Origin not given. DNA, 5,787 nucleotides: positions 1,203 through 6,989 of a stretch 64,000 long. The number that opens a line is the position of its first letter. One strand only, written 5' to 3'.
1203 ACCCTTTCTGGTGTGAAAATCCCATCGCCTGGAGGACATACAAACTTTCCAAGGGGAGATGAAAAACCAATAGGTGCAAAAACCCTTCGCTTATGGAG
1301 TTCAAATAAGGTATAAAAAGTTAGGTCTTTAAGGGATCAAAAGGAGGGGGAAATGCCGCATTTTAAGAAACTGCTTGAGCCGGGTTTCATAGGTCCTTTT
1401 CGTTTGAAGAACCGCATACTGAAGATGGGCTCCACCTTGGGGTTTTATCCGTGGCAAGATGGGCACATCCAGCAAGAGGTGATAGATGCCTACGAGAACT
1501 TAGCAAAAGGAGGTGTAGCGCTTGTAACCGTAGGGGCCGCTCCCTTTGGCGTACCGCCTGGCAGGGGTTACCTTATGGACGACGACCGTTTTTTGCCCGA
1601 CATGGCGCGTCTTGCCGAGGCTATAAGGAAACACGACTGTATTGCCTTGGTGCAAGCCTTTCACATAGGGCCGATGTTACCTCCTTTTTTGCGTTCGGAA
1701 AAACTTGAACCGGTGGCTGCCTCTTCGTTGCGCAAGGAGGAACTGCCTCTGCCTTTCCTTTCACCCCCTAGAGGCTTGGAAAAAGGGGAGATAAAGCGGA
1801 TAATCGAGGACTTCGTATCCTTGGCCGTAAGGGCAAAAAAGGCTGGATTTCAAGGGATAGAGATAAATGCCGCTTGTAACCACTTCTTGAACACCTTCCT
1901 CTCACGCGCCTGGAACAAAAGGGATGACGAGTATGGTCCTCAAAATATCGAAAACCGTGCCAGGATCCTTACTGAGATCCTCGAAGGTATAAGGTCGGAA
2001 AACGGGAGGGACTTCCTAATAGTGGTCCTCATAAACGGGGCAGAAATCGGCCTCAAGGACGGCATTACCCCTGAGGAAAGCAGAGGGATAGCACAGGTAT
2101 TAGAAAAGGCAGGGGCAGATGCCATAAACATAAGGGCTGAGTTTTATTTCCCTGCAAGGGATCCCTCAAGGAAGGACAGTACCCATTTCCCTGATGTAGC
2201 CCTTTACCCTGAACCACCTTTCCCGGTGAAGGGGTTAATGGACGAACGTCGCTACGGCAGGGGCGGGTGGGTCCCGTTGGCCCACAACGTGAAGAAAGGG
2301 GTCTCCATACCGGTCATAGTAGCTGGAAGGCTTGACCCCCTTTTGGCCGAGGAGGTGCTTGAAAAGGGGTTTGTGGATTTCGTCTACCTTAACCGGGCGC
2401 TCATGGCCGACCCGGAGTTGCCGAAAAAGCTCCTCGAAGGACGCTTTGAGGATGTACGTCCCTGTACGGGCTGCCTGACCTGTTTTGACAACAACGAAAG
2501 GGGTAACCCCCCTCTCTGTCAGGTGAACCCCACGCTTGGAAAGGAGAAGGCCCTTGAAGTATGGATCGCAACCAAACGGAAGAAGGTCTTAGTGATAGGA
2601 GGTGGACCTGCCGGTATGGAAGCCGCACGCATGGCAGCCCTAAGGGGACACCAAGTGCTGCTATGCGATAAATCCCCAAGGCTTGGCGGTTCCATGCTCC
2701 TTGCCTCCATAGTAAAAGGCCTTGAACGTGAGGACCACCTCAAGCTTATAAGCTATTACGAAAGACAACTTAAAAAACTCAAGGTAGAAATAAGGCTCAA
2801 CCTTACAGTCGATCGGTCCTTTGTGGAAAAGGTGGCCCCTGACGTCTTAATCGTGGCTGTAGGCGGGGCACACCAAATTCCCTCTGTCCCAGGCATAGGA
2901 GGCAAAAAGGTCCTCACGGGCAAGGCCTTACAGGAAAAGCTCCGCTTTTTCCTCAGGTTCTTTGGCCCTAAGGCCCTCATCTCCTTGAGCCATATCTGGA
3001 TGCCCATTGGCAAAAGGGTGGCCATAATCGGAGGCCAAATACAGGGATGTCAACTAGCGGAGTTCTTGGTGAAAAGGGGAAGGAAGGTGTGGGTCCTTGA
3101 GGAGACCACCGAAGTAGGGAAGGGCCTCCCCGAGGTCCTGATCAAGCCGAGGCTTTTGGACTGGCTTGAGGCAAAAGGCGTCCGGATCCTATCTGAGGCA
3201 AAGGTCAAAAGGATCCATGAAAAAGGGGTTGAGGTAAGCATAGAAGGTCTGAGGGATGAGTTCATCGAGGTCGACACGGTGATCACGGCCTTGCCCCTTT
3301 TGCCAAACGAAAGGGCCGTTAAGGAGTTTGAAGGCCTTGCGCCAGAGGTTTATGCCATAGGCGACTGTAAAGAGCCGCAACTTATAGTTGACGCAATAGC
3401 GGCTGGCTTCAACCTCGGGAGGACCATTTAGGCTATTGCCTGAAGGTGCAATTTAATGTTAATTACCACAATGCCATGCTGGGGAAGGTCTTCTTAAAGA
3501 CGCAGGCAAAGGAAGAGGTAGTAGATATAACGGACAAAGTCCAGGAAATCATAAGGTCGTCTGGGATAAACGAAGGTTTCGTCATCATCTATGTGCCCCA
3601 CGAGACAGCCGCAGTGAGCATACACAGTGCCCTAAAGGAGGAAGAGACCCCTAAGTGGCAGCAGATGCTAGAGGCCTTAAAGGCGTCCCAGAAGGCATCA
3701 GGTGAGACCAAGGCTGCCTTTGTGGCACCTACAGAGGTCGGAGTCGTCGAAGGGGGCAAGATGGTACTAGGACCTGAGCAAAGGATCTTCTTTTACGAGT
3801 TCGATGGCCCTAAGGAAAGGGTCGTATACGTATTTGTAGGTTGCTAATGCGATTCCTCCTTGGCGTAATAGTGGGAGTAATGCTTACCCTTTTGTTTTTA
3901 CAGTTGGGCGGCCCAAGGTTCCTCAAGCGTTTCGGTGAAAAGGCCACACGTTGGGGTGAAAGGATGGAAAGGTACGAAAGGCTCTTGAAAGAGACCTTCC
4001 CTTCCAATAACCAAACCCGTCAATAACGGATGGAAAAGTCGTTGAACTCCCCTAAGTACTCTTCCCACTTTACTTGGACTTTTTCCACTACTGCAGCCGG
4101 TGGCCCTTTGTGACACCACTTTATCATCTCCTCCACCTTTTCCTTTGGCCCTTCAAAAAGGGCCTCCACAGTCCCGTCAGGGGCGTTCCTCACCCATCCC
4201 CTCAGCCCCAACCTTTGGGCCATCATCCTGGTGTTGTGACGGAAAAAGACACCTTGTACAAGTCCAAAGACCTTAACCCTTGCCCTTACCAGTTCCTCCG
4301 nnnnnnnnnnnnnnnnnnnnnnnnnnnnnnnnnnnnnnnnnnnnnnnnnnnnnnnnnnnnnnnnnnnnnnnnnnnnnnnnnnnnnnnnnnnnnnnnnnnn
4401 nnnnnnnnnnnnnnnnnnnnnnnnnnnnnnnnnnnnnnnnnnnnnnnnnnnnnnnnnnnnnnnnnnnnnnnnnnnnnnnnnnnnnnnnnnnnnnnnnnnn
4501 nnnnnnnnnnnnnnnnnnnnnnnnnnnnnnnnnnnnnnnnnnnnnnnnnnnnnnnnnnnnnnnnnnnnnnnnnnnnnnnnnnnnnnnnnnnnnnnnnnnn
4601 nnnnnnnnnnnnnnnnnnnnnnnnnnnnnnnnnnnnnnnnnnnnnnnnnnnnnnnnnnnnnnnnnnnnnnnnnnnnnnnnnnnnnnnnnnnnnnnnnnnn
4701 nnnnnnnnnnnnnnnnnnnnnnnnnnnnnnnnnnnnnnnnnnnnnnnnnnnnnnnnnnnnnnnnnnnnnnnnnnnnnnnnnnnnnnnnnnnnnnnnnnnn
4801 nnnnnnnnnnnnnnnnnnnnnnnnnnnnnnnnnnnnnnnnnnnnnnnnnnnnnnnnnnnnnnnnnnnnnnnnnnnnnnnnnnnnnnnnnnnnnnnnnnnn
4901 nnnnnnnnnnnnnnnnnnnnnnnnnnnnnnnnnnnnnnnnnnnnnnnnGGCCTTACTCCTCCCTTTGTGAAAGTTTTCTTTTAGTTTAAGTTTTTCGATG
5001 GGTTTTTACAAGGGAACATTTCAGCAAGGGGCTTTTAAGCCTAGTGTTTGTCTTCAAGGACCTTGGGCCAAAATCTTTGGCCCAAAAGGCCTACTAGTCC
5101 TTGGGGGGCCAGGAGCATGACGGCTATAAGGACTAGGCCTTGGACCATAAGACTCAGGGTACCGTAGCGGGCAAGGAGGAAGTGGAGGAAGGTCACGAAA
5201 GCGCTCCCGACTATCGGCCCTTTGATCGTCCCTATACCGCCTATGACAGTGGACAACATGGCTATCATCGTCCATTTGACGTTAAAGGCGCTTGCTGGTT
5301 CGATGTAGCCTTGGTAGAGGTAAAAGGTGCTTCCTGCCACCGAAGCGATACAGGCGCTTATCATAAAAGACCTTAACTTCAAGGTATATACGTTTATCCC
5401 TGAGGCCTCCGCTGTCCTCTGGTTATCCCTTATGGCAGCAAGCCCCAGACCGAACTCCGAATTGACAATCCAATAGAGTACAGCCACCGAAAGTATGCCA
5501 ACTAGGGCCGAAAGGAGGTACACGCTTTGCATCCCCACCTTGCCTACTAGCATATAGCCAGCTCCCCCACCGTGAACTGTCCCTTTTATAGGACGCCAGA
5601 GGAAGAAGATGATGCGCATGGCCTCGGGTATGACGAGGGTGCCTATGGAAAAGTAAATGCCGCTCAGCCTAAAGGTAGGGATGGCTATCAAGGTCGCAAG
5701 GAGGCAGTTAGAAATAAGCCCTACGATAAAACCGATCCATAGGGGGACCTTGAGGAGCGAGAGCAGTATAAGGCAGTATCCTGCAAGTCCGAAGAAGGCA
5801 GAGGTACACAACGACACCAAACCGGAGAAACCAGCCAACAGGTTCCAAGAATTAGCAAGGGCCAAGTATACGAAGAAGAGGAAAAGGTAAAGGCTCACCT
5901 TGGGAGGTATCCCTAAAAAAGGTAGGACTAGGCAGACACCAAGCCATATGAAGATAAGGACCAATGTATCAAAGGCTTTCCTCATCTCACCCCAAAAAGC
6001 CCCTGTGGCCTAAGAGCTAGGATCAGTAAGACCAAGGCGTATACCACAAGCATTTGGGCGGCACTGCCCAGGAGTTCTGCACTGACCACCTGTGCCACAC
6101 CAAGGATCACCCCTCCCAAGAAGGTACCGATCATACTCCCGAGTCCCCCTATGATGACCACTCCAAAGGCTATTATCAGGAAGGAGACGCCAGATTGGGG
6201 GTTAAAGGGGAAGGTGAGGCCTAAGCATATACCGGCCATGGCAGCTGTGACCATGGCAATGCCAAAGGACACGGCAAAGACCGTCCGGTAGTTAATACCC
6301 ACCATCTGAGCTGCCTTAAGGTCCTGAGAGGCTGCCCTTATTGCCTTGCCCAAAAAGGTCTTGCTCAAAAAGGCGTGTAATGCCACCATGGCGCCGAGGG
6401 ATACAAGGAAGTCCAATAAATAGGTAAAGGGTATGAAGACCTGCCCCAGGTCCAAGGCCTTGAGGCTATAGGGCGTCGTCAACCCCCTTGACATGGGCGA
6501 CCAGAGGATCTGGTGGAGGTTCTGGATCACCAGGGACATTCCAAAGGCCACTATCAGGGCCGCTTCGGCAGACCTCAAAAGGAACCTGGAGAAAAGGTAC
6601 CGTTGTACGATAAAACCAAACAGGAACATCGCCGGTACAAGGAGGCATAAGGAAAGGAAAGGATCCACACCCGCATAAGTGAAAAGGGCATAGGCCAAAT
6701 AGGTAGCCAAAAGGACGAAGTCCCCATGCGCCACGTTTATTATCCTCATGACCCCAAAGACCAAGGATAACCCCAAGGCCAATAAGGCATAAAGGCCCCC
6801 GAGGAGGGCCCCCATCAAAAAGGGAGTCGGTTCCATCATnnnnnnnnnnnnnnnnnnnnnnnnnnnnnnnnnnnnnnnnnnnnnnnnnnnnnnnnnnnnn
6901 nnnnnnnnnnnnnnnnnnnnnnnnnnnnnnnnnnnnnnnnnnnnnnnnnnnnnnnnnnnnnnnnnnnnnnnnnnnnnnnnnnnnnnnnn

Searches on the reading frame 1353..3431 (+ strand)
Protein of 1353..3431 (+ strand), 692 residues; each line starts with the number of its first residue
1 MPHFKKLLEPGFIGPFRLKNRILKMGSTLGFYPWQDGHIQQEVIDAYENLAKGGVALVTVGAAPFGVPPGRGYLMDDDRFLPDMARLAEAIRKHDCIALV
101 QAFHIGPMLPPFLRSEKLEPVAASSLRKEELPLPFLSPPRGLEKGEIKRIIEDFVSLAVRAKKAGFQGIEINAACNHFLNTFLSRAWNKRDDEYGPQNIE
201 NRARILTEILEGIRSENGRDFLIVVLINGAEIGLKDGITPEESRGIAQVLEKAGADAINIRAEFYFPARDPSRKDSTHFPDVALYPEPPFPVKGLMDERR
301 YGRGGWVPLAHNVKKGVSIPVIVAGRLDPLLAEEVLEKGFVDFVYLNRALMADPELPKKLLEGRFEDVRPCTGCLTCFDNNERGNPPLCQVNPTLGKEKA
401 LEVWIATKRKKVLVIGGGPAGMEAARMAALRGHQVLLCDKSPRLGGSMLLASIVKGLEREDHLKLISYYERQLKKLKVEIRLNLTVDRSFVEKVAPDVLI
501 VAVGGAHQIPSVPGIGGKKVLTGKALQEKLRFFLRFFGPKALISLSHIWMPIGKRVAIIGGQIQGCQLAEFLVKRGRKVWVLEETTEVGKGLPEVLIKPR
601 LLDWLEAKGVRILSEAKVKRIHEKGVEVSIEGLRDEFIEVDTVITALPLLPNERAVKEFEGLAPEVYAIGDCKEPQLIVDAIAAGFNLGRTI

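Call 7: search_protein_families(library=pfam, proteins=[window:1353-3431:+], max_evalue=0.000001)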
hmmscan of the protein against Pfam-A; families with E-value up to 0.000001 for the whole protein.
window:1353-3431:+ (692 aa): 9 families
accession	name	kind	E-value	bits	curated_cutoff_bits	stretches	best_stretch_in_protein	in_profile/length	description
PF00724.26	Oxidored_FMN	-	7e-34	118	27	1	6-278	1-275/342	NADH:flavin oxidoreductase / NADH oxidase family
PF07992.20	Pyr_redox_2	-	2.6e-26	93.1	26.1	1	410-685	1-291/291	Pyridine nucleotide-disulphide oxidoreductase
PF00070.33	Pyr_redox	-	4.7e-15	56.3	22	1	555-628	1-74/82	Pyridine nucleotide-disulphide oxidoreductase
PF01266.30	DAO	-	3.8e-11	43.5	27.9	0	411-446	1-37/353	FAD dependent oxidoreductase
PF13450.12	NAD_binding_8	-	5.2e-11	43.1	21.9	0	414-448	1-35/68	NAD(P)-binding Rossmann-like domain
PF12831.13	FAD_oxidored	-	1.6e-10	41.3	27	1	412-448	2-38/416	FAD dependent oxidoreductase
PF03486.20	HI0933_like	-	3.1e-10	40.4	50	0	411-449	2-40/244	HI0933-like protein Rossmann domain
PF13738.12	Pyr_redox_3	-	2.1e-09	37.5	30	0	553-646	164-264/305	Pyridine nucleotide-disulphide oxidoreductase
PF01494.25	FAD_binding_3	-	9.8e-07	28.7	22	0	411-441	3-33/349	FAD binding domain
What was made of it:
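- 1353..3431 (+): OYE + Pyr_redox_2 FeS flavoenzyme (enoate-reductase/Fcr type); possible further member of the pathway. Call 7.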

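Call 22: search_protein_families(library=ncbifam, proteins=[window:1353-3431:+], max_evalue=1e-10)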
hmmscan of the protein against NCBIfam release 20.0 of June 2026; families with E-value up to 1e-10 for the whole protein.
window:1353-3431:+ (692 aa): 14 families
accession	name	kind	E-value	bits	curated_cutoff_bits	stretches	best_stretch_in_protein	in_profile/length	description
TIGR03997.1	mycofact_OYE_2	equivalog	6.6e-99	332.1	793.15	2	307-692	273-645/645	mycofactocin system FadH/OYE family oxidoreductase 2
NF045599.1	bili_reduct_long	exception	9.9e-95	318.1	750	3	307-522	277-492/641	bilirubin reductase, long form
NF041087.1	bile_acid_BaiCD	equivalog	7.1e-88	295.3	825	2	309-692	276-642/642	bile acid Fe-S flavoenzyme BaiCD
TIGR03996.1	mycofact_OYE_1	hypoth_equivalog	6.8e-47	160.3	627.9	2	309-685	268-629/633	mycofactocin system FadH/OYE family oxidoreductase 1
NF045592.1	bili_reduct_N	equivalog_domain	1.3e-38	133.1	425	2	6-260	1-249/363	bilirubin reductase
NF010047.0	PRK13523.1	equivalog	1.8e-27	96.3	431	1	7-262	5-250/339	NADPH dehydrogenase NamA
NF006101.0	PRK08255.1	equivalog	2.2e-22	78.9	1078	1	138-262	537-659/768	bifunctional salicylyl-CoA 5-hydroxylase/oxidoreductase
NF007899.0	PRK10605.1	subfamily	1.2e-20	74.1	403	1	85-221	85-230/365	N-ethylmaleimide reductase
NF009410.0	PRK12771.1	subfamily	9.4e-16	57.5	516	0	409-505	138-233/566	NAD(P)-binding protein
NF003437.0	PRK04965.1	equivalog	2.8e-15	56.2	392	0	553-655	141-243/378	NADH:flavorubredoxin reductase NorW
NF005560.0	PRK07233.1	equivalog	1.2e-13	50.7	252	0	411-483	2-73/435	hypothetical protein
TIGR02053.1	MerA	equivalog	9.1e-13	48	454.45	0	453-647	85-264/465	mercury(II) reductase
TIGR01350.1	lipoamide_DH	equivalog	7.3e-12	44.7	408.8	0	554-652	171-270/461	dihydrolipoyl dehydrogenase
NF045663.1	diclust_near_Sec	equivalog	1.5e-11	43.1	530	0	399-505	96-197/759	pyridine nucleotide-disulfide oxidoreductase/dicluster-binding protein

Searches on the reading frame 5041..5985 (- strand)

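Call 7: search_protein_families(library=pfam, proteins=[window:5041-5985:-], max_evalue=0.000001)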
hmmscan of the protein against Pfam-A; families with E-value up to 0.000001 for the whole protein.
window:5041-5985:- (314 aa): 1 family
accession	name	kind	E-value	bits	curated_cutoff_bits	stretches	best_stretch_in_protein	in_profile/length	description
PF02653.21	BPD_transp_2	-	1e-34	120.4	26.8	1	33-290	5-269/269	Branched-chain amino acid transport system / permease component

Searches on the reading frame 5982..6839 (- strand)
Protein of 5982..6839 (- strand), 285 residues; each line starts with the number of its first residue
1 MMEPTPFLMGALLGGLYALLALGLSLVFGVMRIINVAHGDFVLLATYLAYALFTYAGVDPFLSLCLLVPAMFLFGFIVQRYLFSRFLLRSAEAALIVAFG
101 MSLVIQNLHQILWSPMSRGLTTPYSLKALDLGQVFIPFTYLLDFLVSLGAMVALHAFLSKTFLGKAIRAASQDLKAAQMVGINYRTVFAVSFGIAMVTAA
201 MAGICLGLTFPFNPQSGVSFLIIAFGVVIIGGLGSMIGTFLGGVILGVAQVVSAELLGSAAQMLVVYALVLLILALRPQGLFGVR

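Call 7: search_protein_families(library=pfam, proteins=[window:5982-6839:-], max_evalue=0.000001)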
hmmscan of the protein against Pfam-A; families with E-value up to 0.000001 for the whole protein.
window:5982-6839:- (285 aa): 1 family
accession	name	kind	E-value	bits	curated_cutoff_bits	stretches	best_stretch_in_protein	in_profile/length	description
PF02653.21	BPD_transp_2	-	9.5e-35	120.5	26.8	1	8-274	3-269/269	Branched-chain amino acid transport system / permease component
